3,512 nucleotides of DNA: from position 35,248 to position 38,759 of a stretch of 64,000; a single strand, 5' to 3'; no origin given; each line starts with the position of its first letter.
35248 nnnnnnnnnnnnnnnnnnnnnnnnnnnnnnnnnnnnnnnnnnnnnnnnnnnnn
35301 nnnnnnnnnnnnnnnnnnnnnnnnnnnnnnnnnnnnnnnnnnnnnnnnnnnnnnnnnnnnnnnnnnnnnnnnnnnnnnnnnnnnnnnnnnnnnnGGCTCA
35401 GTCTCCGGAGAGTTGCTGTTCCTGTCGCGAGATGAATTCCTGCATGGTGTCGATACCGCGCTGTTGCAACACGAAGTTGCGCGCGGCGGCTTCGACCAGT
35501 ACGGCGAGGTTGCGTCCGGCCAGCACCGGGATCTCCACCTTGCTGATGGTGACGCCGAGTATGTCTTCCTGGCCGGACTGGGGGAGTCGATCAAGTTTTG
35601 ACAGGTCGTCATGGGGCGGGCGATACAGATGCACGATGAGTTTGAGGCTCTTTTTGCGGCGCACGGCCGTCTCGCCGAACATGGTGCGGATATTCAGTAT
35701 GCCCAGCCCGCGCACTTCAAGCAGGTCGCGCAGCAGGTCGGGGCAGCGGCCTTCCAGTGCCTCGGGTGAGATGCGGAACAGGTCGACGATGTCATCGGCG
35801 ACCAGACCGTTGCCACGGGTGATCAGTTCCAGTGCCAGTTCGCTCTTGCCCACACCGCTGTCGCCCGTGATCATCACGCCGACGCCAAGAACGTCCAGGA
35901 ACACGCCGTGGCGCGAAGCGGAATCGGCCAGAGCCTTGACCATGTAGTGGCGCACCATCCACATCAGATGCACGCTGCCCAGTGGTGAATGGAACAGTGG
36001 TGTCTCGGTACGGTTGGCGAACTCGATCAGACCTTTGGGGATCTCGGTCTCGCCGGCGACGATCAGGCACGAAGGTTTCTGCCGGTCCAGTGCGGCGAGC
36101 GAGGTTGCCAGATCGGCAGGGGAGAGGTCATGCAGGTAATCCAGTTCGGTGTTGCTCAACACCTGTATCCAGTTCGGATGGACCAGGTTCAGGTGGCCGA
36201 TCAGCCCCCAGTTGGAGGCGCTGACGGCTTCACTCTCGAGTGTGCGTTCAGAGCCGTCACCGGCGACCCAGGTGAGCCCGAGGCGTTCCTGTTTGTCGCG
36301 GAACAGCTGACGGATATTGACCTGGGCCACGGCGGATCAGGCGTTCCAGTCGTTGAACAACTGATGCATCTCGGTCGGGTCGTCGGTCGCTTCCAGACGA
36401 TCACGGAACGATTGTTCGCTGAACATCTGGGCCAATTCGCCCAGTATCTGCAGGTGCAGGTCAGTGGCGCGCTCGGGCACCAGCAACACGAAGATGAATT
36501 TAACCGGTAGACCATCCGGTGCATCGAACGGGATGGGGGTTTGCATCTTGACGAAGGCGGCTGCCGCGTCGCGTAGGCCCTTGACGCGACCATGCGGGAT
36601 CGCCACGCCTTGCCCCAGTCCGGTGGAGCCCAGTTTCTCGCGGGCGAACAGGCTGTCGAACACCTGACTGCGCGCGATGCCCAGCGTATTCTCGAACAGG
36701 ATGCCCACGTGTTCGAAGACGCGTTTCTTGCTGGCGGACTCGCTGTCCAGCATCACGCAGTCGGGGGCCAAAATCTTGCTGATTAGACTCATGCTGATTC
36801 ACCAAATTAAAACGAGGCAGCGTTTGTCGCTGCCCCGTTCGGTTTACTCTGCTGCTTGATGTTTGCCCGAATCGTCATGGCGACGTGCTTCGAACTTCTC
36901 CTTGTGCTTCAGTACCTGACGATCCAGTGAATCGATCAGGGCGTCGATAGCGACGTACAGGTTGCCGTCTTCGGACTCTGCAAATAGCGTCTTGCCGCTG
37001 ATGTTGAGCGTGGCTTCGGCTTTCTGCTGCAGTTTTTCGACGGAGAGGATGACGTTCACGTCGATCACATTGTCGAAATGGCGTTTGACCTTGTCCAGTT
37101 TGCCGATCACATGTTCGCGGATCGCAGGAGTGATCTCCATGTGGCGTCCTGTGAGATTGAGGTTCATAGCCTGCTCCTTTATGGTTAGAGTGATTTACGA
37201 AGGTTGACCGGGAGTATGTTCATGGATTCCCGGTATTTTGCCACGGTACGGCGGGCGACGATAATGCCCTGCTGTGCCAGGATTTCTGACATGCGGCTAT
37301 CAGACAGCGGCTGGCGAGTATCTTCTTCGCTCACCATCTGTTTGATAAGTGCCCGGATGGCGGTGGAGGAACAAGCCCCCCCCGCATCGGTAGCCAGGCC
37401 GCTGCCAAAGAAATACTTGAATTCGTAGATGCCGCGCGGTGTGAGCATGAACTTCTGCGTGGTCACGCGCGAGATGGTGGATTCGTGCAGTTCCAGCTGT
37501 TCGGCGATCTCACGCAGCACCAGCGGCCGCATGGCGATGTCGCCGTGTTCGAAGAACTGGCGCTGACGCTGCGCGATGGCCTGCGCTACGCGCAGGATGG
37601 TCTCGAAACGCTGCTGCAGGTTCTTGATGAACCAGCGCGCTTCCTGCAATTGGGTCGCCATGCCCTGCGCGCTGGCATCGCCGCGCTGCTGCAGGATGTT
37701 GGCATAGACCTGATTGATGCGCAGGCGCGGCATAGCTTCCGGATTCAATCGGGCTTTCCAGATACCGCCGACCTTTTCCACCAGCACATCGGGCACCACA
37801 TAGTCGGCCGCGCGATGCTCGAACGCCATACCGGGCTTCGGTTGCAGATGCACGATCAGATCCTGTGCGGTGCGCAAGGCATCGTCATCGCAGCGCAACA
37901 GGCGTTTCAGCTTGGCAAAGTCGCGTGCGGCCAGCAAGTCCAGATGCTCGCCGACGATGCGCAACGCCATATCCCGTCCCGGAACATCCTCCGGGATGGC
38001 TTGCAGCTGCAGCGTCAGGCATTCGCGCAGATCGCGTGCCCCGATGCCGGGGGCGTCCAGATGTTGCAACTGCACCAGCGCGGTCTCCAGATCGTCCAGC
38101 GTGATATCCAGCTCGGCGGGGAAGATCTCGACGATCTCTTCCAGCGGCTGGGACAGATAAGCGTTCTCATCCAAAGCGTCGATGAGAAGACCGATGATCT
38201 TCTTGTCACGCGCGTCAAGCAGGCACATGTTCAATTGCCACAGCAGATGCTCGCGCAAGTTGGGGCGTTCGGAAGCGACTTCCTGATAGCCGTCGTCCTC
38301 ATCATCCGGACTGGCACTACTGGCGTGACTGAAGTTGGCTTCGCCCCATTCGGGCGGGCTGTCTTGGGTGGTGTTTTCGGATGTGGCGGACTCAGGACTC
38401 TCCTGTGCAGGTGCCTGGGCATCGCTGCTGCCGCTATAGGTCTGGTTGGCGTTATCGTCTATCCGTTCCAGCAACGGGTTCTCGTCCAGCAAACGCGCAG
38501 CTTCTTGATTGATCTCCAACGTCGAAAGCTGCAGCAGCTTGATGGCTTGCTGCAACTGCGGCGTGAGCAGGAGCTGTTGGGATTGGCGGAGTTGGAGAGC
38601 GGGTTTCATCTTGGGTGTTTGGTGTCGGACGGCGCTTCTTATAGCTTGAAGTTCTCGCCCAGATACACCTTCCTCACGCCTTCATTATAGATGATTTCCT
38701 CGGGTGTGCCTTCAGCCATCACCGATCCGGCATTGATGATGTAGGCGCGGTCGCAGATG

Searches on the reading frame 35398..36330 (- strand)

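Call 78: search_protein_families(library=pfam, proteins=[window:35398-36330:-], max_evalue=0.00001)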
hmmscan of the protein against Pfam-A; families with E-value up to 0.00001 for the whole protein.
window:35398-36330:- (310 aa): 2 families
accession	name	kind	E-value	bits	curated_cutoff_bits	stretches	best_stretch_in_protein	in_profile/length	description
PF07475.17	Hpr_kinase_C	-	2.4e-62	209.9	33.3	1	133-302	2-170/171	HPr Serine kinase C-terminal domain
PF02603.21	Hpr_kinase_N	-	4.7e-23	82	24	1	4-130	1-125/125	HPr Serine kinase N terminus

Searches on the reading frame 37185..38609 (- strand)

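Call 78: search_protein_families(library=pfam, proteins=[window:37185-38609:-], max_evalue=0.00001)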
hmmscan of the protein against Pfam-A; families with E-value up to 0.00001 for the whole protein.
window:37185-38609:- (474 aa): 3 families
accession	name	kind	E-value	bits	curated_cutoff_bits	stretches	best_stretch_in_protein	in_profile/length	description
PF04552.19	Sigma54_DBD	-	1.7e-60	203.8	22.8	1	317-472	4-159/160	Sigma-54, DNA binding domain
PF04963.19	Sigma54_CBD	-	9.4e-59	198.7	22.9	1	108-302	2-185/185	Sigma-54 factor, core binding domain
PF00309.25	Sigma54_AID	-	1.5e-13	50.8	23.8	1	5-48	2-45/46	Sigma-54 factor, Activator interacting domain (AID)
